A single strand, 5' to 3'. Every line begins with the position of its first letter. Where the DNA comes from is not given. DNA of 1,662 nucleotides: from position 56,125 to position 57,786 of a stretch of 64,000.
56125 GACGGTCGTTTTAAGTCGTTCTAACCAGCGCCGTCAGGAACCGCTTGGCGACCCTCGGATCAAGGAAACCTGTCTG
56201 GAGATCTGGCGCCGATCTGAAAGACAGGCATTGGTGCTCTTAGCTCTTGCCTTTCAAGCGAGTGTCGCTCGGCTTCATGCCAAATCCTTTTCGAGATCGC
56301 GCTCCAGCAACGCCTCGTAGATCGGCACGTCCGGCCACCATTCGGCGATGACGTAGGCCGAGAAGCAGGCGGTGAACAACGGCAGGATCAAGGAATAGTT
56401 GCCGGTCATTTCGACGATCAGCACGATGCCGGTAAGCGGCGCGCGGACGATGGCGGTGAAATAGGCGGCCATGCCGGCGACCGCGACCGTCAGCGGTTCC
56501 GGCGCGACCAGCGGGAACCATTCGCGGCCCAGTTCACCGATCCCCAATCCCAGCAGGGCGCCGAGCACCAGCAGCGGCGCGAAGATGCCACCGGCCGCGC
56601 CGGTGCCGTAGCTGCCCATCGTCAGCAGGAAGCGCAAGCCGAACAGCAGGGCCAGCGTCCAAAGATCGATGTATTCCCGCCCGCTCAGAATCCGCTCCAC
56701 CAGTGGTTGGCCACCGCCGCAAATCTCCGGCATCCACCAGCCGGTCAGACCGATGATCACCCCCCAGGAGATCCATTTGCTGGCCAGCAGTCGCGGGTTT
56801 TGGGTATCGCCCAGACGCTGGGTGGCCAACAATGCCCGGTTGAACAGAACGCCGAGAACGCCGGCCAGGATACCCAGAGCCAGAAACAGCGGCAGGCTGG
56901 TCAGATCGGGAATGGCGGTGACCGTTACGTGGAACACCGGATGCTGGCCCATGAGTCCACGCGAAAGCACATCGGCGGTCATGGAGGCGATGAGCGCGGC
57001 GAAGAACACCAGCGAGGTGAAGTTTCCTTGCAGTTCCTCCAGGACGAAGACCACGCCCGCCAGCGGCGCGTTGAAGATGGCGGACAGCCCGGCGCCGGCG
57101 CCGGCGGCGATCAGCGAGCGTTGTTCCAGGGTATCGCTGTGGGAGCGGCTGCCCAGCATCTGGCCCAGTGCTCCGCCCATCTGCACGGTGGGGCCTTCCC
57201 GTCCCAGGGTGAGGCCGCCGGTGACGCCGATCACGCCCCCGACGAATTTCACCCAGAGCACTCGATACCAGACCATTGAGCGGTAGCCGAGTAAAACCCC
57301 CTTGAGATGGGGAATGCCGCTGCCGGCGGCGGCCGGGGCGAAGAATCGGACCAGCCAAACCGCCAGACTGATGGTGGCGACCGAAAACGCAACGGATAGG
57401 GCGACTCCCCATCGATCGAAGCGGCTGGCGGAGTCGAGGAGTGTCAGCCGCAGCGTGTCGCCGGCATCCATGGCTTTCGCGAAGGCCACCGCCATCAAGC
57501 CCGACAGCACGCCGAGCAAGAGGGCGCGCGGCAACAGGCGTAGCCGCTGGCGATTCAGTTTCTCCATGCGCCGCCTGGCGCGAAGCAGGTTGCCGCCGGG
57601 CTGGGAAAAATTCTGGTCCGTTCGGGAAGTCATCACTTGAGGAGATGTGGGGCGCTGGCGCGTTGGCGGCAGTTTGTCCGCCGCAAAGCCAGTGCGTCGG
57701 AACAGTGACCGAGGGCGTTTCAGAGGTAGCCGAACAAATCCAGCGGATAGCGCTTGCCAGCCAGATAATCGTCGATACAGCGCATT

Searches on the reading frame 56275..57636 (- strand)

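Call 11: search_protein_families(library=ncbifam, proteins=[window:56275-57636:-])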
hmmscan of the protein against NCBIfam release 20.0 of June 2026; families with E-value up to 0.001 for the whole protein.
window:56275-57636:- (453 aa): 3 families
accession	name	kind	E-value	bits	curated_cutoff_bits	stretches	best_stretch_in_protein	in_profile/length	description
NF003640.0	PRK05277.1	equivalog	4.5e-138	460.9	350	1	20-451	19-454/471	H(+)/Cl(-) exchange transporter ClcA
NF002505.0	PRK01862.1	equivalog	4.7e-51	174.1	482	1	18-449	6-437/577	ClcB-like voltage-gated chloride channel protein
NF002437.0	PRK01610.1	equivalog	9.5e-34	117.2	425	1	29-441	10-422/429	voltage-gated ClC-type chloride channel ClcB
